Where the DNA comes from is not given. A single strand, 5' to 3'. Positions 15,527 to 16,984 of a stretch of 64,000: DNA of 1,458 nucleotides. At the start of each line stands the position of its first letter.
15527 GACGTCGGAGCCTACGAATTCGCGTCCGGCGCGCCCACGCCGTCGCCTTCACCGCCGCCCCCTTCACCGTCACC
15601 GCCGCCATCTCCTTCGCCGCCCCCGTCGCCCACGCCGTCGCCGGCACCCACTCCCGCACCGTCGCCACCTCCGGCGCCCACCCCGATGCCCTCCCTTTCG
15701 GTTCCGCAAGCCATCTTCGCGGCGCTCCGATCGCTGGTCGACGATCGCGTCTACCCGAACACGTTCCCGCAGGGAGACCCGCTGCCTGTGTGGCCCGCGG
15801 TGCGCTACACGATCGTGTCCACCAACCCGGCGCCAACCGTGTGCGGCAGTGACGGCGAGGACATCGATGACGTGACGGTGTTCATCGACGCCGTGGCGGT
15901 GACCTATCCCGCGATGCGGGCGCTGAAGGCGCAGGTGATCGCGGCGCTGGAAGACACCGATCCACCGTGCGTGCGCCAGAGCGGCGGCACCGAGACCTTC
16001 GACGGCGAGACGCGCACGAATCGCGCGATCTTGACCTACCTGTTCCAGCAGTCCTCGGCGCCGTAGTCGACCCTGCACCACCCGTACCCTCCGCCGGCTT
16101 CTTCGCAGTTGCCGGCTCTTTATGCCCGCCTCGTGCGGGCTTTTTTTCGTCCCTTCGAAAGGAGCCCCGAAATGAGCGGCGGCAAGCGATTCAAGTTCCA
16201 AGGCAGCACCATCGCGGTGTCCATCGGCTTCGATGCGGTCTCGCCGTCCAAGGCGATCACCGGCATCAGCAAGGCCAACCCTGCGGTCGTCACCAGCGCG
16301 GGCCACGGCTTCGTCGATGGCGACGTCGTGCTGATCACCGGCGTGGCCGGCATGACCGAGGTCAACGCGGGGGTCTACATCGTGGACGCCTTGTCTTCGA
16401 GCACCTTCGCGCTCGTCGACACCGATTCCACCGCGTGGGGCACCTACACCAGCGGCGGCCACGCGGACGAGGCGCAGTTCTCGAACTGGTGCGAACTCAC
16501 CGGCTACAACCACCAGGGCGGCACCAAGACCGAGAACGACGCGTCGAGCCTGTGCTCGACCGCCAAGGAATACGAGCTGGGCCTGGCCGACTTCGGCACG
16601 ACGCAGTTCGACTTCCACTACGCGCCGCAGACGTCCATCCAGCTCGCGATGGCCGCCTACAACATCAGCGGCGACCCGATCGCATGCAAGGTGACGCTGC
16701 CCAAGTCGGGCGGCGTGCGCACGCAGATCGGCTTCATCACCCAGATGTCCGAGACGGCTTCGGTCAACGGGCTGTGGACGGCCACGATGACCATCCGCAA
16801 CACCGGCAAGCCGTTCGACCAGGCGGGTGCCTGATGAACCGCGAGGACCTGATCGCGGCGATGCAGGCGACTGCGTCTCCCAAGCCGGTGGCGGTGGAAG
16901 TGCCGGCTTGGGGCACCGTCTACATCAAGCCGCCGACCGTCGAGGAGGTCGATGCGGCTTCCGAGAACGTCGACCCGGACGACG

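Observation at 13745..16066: Beta-helix enzyme-like domain fused via a Pro/Ser/Thr linker to a DUF3168 tail-terminator domain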

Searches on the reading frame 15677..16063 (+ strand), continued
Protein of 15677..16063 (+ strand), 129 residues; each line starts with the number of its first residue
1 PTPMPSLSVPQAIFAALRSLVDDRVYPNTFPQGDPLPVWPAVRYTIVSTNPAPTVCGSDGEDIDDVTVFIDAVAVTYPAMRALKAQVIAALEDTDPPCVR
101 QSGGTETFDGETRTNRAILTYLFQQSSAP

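Call 83: fold_search(model_id=the predicted structure, library=pdb)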
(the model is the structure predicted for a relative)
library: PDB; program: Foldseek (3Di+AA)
matches with E <= 10: 1273; with E <= 0.001: 126
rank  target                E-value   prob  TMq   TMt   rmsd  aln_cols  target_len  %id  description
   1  2r49                  1.3e-05  1.00  0.25  0.38   4.7       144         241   14  Mutational and Structural Studies of E85I Reveal the Flexible Loops of Fibrobacter succinogenes 1,3-1,4-beta-D-Glucanase (released 2008-09-02)
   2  4yz3_A                3.0e-05  1.00  0.27  0.16  21.1       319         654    7  Crystal Structure of Streptococcus pneumoniae NanC, in complex with Oseltamivir. (released 2016-04-20)
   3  4yz5_B                3.3e-05  1.00  0.28  0.17  19.2       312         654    9  Crystal Structure of Streptococcus pneumoniae NanC, in complex with 3-Sialyllactose (released 2015-09-23)
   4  3v0a_B                3.7e-05  1.00  0.28  0.11  19.8       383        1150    9  2.7 angstrom crystal structure of BoNT/Ai in complex with NTNHA (released 2012-03-14)
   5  3axd_B                3.9e-05  1.00  0.25  0.39   4.5       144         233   13  The truncated Fibrobacter succinogenes 1,3-1,4-beta-D-glucanase V18Y/W203Y in apo-form (released 2012-02-15)
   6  3axe_A                4.2e-05  1.00  0.25  0.38   4.6       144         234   14  The truncated Fibrobacter succinogenes 1,3-1,4-beta-D-glucanase V18Y/W203Y in complex with cellotetraose (cellobiose d (released 2012-02-15)
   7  3axd_A                4.2e-05  1.00  0.25  0.37   4.6       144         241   14  The truncated Fibrobacter succinogenes 1,3-1,4-beta-D-glucanase V18Y/W203Y in apo-form (released 2012-02-15)
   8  3hr9                  4.6e-05  1.00  0.25  0.37   4.8       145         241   14  The truncated Fibrobacter succinogenes 1,3-1,4-beta-D-glucanase F40I mutant (released 2009-07-07)
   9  3r4s_A                4.6e-05  1.00  0.30  0.27  16.4       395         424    9  Cell entry of botulinum neurotoxin type C is dependent upon interaction with two ganglioside molecules (released 2011-06-08)
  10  4yz4_A                4.9e-05  1.00  0.28  0.17  18.6       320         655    9  Crystal Structure of Streptococcus pneumoniae NanC, in complex with N-Acetylneuraminic acid. (released 2015-09-23)
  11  1zm1_A                5.8e-05  1.00  0.25  0.37   4.5       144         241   13  Crystal structures of complex F. succinogenes 1,3-1,4-beta-D-glucanase and beta-1,3-1,4-cellotriose (released 2006-05-10)
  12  9qc8_B                6.5e-05  1.00  0.28  0.10  20.9       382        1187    9  BoNT-NTNH-HA70 complex from Clostridium botulinum Serotype B1 (released 2025-09-10)
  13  9ea9_B                6.5e-05  1.00  0.28  0.10  19.6       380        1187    8  Crystal structure of BoNT/A-NTNH-HA70 -VHH_F12-VHH_H7-Fab_NTNH complex (released 2025-09-17)
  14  5tpb_A                6.8e-05  1.00  0.29  0.27   5.4       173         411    8  Binding domain of BoNT/A complexed with ganglioside variant (released 2017-01-18)
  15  3h0o                  6.8e-05  1.00  0.25  0.37   4.6       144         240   14  The importance of CH-Pi stacking interactions between carbohydrate and aromatic residues in truncated Fibrobacter succin (released 2010-04-21)
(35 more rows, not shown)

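Call 85: search_dna_similar(query=window:15686-16063:+, collection=phages, mode=protein, max_rows=30, max_evalue=0.001)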
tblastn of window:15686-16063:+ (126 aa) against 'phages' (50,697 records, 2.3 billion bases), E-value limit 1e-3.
No match.

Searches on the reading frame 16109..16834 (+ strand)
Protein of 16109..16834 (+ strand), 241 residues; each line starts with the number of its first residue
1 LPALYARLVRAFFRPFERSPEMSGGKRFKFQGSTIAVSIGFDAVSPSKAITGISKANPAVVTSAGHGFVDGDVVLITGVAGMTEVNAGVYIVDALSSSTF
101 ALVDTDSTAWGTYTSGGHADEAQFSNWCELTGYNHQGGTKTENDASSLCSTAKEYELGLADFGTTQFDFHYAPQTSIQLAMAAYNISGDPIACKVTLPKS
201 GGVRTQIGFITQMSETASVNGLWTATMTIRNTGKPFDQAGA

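Call 3: search_protein_families(library=pfam, proteins=[window:16109-16834:+], max_evalue=1)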
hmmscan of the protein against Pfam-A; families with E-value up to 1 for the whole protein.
window:16109-16834:+ (241 aa): 4 families
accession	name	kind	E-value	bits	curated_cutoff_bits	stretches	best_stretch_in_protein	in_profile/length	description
PF16190.11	E1_FCCH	-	1.6e-11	44.5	29.5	1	61-121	9-68/70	Ubiquitin-activating enzyme E1 FCCH domain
PF08813.17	Phage_tail_3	-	1.3e-06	28.6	24.2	1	81-234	2-159/165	Phage tail tube protein, TTP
PF16460.11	Phage_TTP_11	-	4.2e-05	23.7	28.4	1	129-189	25-85/154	Phage tail tube, TTP, lambda-like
PF16461.11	Phage_TTP_12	-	8.5e-05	22.9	26.1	1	144-235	39-132/135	Lambda phage tail tube protein, TTP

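Call 4: search_protein_families(library=phrogs, proteins=[window:16109-16834:+], max_evalue=0.01)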
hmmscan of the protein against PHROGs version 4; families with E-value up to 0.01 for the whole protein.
window:16109-16834:+ (241 aa): 4 families
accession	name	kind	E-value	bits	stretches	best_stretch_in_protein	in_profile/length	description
phrog_584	-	tail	4.9e-30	105.9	1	30-234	6-211/218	major tail protein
phrog_158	-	tail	6.5e-15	56.4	1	119-236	36-157/376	major tail protein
phrog_41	-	tail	9.9e-05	23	1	162-235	76-148/245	major tail protein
phrog_1407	-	tail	0.00038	21.1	1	186-237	111-163/258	major tail protein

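Call 13: search_dna_similar(query=window:16109-16834:+, collection=phages, mode=protein, max_rows=25)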
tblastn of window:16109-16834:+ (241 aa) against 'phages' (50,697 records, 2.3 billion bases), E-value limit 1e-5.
Records with a match: 70; places in all: 71; records where one place covers at least 80% of the query: 18.
Best place of each record, by identity: <60% 70.
By first word of the organism name: Ralstonia 18; Burkholderia 18; Xanthomonas 15; Vibrio 6; Pelagibacter 6; Caudoviricetes 3; Janthinobacterium 2; Pasteurella 1; Xylella 1.
By host as written in the record: Ralstonia solanacearum 13; - 11; Burkholderia sp. 9; Xanthomonas albilineans CFBP2523 6; Xanthomonas citri 4; Vibrio splendidus 3; Candidatus Pelagibacter ubique HTCC1062 3; Candidatus Pelagibacter sp. HTCC1062 2; and 16 more.
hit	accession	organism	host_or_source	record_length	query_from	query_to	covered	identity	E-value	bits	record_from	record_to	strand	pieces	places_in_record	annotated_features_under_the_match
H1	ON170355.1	Ralstonia phage YO382_1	Ralstonia solanacearum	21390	6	241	98%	28.2%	6e-7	56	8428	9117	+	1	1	record has no annotation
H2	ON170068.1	Ralstonia phage YO028_2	Ralstonia solanacearum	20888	2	241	100%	27.5%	2e-7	57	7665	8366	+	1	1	record has no annotation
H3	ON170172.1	Ralstonia phage YO101_2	Ralstonia solanacearum S718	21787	2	241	100%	27.5%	2e-7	57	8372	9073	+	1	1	record has no annotation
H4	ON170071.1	Ralstonia phage YO029_5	Ralstonia solanacearum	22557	4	241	99%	27.3%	2e-6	54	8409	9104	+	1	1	record has no annotation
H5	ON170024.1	Ralstonia phage YO005_1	Ralstonia solanacearum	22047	2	241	100%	27.0%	4e-6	53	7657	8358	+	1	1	record has no annotation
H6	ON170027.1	Ralstonia phage YO007_1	Ralstonia solanacearum R280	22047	2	241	100%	27.0%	4e-6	53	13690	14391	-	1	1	record has no annotation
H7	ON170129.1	Ralstonia phage YO075_1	Ralstonia solanacearum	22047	2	241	100%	27.0%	4e-6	53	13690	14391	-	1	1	record has no annotation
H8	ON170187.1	Ralstonia phage YO107_1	Ralstonia solanacearum T440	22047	2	241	100%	27.0%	4e-6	53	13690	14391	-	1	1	record has no annotation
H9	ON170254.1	Ralstonia phage YO149_1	Ralstonia solanacearum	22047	2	241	100%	27.0%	4e-6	53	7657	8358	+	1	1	record has no annotation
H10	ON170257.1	Ralstonia phage YO151_1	Ralstonia solanacearum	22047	2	241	100%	27.0%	4e-6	53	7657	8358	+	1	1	record has no annotation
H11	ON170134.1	Ralstonia phage YO080_4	Ralstonia solanacearum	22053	2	241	100%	27.0%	4e-6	53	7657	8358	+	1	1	record has no annotation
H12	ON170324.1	Ralstonia phage YO191_3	Ralstonia solanacearum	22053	2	241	100%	27.0%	4e-6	53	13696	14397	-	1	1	record has no annotation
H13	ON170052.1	Ralstonia phage YO018_1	Ralstonia solanacearum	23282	2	241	100%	27.0%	4e-6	53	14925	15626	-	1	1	record has no annotation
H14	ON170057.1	Ralstonia phage YO020_1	Ralstonia solanacearum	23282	2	241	100%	27.0%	4e-6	53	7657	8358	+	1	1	record has no annotation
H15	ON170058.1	Ralstonia phage YO021_1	Ralstonia solanacearum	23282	2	241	100%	27.0%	4e-6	53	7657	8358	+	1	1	record has no annotation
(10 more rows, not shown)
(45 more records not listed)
